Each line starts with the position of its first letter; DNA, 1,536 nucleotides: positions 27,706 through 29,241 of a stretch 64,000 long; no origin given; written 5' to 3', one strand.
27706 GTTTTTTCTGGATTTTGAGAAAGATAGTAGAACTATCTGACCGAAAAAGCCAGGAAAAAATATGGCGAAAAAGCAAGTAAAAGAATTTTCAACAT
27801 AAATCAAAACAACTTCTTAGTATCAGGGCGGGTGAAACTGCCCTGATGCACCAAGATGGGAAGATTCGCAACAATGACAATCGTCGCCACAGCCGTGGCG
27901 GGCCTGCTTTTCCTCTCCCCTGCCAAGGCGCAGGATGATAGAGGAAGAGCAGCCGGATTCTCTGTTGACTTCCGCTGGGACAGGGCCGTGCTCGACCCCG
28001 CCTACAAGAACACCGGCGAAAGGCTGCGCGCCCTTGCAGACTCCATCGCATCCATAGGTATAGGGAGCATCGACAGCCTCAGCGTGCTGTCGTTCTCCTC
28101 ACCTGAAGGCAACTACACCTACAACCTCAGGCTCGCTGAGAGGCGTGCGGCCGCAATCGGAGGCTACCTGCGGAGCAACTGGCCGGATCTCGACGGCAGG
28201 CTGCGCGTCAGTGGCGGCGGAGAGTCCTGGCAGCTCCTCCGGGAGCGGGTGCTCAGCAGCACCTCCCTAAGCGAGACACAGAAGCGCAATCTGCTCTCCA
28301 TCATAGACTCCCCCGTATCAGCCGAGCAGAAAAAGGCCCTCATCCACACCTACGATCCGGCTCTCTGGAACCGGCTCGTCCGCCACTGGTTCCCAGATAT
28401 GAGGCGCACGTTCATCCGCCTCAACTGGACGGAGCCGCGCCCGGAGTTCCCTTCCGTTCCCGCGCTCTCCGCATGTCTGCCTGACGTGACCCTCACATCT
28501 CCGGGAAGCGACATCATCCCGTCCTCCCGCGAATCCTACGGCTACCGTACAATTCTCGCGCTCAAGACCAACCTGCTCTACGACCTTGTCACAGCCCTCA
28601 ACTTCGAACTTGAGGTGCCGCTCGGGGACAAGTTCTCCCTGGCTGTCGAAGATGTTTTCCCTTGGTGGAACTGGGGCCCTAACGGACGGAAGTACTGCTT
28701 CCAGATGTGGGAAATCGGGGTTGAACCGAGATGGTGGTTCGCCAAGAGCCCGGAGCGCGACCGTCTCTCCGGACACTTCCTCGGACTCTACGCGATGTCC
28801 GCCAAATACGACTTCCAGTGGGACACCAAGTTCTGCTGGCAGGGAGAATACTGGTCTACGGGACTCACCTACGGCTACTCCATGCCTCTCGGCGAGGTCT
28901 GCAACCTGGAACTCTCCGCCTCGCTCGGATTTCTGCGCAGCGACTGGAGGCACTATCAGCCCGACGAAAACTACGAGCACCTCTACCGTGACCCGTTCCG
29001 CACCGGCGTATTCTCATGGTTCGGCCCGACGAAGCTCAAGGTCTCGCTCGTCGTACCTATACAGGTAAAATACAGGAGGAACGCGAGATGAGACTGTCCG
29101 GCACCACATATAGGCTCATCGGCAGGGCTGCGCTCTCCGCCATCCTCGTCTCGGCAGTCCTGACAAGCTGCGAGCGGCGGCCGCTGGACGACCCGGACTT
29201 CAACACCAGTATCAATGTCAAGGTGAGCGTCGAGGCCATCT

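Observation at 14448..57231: A 164-bp MITE family in three copies; one insertion is reversible in silico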

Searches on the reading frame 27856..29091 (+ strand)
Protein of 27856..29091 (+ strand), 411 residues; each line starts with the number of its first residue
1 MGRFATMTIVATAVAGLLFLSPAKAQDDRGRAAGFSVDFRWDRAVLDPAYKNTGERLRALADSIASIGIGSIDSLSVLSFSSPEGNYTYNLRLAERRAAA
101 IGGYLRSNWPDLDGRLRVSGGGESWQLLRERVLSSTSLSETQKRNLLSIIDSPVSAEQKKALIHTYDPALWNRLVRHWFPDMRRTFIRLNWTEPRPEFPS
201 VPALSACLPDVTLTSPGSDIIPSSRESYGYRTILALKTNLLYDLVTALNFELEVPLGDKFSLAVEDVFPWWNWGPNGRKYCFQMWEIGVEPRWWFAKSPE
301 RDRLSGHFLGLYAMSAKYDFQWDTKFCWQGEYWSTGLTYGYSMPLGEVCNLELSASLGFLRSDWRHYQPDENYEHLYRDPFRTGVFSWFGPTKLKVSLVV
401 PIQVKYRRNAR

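Call 9: search_protein_families(library=pfam, proteins=[window:27856-29091:+], max_evalue=0.01)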
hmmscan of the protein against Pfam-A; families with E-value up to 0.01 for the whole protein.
window:27856-29091:+ (411 aa): 1 family
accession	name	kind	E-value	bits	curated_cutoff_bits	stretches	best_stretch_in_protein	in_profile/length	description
PF12099.14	DUF3575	-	9e-31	107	21.1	1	234-399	18-174/177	Protein of unknown function (DUF3575)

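Call 44: find_encoding_contigs(protein=window:27874-29091:+, flank=2500, max_places=10)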
Protein window:27874-29091:+ (405 aa): 15 contigs read that carry it; 5 places shown.
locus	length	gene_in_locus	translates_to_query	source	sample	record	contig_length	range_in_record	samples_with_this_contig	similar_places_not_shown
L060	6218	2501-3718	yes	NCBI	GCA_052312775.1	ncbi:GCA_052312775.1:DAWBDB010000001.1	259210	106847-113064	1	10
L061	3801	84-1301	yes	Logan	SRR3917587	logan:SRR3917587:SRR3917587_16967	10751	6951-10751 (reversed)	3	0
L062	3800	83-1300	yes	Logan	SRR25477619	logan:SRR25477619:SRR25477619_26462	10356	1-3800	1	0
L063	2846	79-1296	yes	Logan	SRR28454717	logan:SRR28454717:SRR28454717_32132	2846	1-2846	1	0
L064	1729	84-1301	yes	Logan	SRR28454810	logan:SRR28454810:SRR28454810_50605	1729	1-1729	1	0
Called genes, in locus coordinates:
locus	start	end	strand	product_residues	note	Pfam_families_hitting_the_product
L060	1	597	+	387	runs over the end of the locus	PF00165:HTH_AraC (faint), PF12833:HTH_18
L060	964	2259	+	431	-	-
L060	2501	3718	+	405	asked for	PF12099:DUF3575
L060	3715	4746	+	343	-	PF17145:DUF5119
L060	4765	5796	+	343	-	PF13149:Mfa_like_1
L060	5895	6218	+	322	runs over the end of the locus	PF13149:Mfa_like_1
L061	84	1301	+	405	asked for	PF12099:DUF3575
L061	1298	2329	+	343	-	PF17145:DUF5119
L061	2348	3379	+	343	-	PF13149:Mfa_like_1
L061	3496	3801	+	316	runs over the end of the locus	PF13149:Mfa_like_1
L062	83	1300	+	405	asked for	PF12099:DUF3575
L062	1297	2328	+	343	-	PF17145:DUF5119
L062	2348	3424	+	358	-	-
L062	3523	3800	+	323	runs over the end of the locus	PF13149:Mfa_like_1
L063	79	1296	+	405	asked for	PF12099:DUF3575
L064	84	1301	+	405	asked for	PF12099:DUF3575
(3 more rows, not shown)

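Call 61: find_homologous_proteins(query=window:27874-29091:+, max_evalue=1e-80)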
Query window:27874-29091:+ (405 aa): 519 proteins with E <= 1e-80 among 8000 candidates; the best 120 are listed.
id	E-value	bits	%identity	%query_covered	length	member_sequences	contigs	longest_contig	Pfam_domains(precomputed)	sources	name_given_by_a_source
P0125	1.9e-271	918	97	100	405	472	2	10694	PF12099.15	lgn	-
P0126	8.7e-176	603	64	99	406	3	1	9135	PF12099.15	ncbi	-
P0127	9.5e-176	603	66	94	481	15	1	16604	PF12099.15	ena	-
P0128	4.6e-170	584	65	94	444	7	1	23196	PF12099.15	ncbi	-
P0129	5.8e-170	584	65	100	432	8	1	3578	PF12099.15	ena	-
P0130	2.5e-168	579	64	98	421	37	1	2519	PF12099.15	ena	-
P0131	1.3e-165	570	64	94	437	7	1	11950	PF12099.15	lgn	-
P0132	9.8e-164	563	66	93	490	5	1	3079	PF12099.15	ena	-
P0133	5.4e-163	561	65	93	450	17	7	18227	PF12099.15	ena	-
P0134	2.3e-162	559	63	99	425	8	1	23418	PF12099.15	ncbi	-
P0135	3.4e-161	555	61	94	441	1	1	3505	PF12099.15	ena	-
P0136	7.1e-159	547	60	99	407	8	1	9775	PF00691.26,PF12099.15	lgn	-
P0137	1.0e-158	547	59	97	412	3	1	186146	PF12099.15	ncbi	-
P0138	2.3e-158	546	61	93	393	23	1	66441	PF12099.15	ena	-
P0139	7.0e-158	544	59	98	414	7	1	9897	PF12099.15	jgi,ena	jgi:hypothetical protein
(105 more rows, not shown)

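Call 62: find_encoding_contigs(protein=P0125, flank=3000, max_places=6)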
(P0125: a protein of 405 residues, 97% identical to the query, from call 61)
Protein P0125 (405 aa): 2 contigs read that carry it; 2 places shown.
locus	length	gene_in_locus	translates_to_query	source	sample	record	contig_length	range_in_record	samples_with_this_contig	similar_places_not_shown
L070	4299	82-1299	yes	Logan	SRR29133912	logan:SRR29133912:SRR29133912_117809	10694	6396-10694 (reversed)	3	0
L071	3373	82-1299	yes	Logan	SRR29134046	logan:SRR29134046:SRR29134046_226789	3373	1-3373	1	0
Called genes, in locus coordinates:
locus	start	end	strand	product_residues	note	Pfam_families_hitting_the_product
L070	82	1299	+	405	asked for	PF12099:DUF3575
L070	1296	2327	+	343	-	PF17145:DUF5119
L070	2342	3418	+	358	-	-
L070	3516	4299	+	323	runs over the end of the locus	PF13149:Mfa_like_1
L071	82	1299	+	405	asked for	PF12099:DUF3575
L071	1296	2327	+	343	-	PF17145:DUF5119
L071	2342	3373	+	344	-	?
